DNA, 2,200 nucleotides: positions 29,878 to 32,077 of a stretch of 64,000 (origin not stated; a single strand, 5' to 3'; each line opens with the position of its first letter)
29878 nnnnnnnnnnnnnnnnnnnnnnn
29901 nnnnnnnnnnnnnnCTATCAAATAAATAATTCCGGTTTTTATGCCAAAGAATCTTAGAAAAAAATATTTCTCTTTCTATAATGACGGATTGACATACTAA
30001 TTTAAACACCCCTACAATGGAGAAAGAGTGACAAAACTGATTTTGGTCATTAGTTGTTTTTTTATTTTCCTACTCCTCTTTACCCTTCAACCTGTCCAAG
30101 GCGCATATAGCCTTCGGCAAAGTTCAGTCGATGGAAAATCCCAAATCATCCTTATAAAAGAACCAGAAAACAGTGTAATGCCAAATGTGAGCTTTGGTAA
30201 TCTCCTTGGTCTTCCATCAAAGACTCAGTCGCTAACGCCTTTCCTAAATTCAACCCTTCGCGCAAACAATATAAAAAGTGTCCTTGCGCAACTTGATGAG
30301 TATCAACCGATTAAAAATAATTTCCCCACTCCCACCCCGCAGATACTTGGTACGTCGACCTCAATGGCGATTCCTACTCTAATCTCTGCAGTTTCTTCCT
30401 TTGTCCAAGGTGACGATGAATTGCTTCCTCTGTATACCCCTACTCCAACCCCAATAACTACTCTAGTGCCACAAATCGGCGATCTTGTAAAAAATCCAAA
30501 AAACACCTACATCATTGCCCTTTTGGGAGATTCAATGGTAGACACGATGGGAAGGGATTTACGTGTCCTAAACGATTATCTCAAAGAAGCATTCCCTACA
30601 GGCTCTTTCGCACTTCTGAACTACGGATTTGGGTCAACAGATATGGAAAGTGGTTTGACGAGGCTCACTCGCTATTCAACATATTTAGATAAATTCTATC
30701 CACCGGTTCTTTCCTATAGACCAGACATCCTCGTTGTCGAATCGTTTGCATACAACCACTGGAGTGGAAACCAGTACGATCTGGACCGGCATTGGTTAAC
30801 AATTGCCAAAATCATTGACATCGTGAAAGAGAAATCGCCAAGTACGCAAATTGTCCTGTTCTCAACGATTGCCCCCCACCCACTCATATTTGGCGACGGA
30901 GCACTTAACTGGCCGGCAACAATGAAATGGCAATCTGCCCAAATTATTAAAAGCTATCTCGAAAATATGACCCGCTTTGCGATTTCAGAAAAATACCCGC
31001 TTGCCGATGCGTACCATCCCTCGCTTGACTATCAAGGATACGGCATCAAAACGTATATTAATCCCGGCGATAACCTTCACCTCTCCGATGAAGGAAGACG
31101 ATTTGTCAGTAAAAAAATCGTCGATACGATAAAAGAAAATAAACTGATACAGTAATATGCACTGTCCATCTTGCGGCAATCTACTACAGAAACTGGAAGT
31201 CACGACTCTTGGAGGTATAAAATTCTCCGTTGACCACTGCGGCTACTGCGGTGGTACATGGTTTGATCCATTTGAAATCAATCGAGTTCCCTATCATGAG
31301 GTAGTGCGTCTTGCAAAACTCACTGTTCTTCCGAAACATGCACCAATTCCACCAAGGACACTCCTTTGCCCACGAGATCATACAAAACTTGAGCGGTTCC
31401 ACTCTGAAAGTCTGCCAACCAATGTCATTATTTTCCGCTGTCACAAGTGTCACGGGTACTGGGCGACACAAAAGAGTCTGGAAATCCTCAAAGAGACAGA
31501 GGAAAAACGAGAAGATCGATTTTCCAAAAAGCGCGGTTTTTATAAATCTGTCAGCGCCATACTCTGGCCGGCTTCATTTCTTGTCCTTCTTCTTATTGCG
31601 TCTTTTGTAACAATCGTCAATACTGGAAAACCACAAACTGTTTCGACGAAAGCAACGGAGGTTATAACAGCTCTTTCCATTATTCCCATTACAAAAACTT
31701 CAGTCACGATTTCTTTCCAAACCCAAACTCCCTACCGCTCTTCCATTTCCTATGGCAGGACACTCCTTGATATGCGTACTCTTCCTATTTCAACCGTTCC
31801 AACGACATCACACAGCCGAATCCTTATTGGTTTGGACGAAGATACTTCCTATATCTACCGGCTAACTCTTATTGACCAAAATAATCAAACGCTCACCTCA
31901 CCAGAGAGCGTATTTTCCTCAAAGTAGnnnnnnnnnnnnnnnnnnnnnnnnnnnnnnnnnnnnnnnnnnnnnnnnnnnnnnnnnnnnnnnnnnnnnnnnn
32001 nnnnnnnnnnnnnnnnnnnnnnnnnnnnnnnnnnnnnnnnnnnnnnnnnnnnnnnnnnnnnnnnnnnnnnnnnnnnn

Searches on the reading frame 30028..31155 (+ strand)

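Call 12: search_protein_families(library=pfam, proteins=[window:30028-31155:+], max_evalue=0.01)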
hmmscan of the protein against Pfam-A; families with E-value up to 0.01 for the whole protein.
window:30028-31155:+ (375 aa): 2 families
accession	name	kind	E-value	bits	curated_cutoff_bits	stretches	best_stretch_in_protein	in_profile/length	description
PF13472.12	Lipase_GDSL_2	-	6.3e-07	30.5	32.9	1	166-358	2-177/178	GDSL-like Lipase/Acylhydrolase family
PF00657.28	Lipase_GDSL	-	0.0017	19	23.6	1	163-364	1-208/208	GDSL-like Lipase/Acylhydrolase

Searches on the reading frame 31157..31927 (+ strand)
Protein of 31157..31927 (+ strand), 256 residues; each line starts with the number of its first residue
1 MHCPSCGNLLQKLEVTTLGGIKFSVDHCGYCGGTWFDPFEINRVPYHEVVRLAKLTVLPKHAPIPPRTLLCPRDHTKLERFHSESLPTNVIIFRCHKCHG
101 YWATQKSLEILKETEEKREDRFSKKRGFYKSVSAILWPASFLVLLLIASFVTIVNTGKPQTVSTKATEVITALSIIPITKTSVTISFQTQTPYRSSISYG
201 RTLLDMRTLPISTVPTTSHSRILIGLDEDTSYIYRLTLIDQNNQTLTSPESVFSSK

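Call 12: search_protein_families(library=pfam, proteins=[window:31157-31927:+], max_evalue=0.01)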
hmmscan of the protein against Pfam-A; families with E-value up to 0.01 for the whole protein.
window:31157-31927:+ (256 aa): 1 family
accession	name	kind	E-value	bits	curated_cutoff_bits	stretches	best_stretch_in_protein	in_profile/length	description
PF13453.11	Zn_ribbon_TFIIB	-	1e-13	50.9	22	2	2-43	1-37/41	Transcription factor zinc-finger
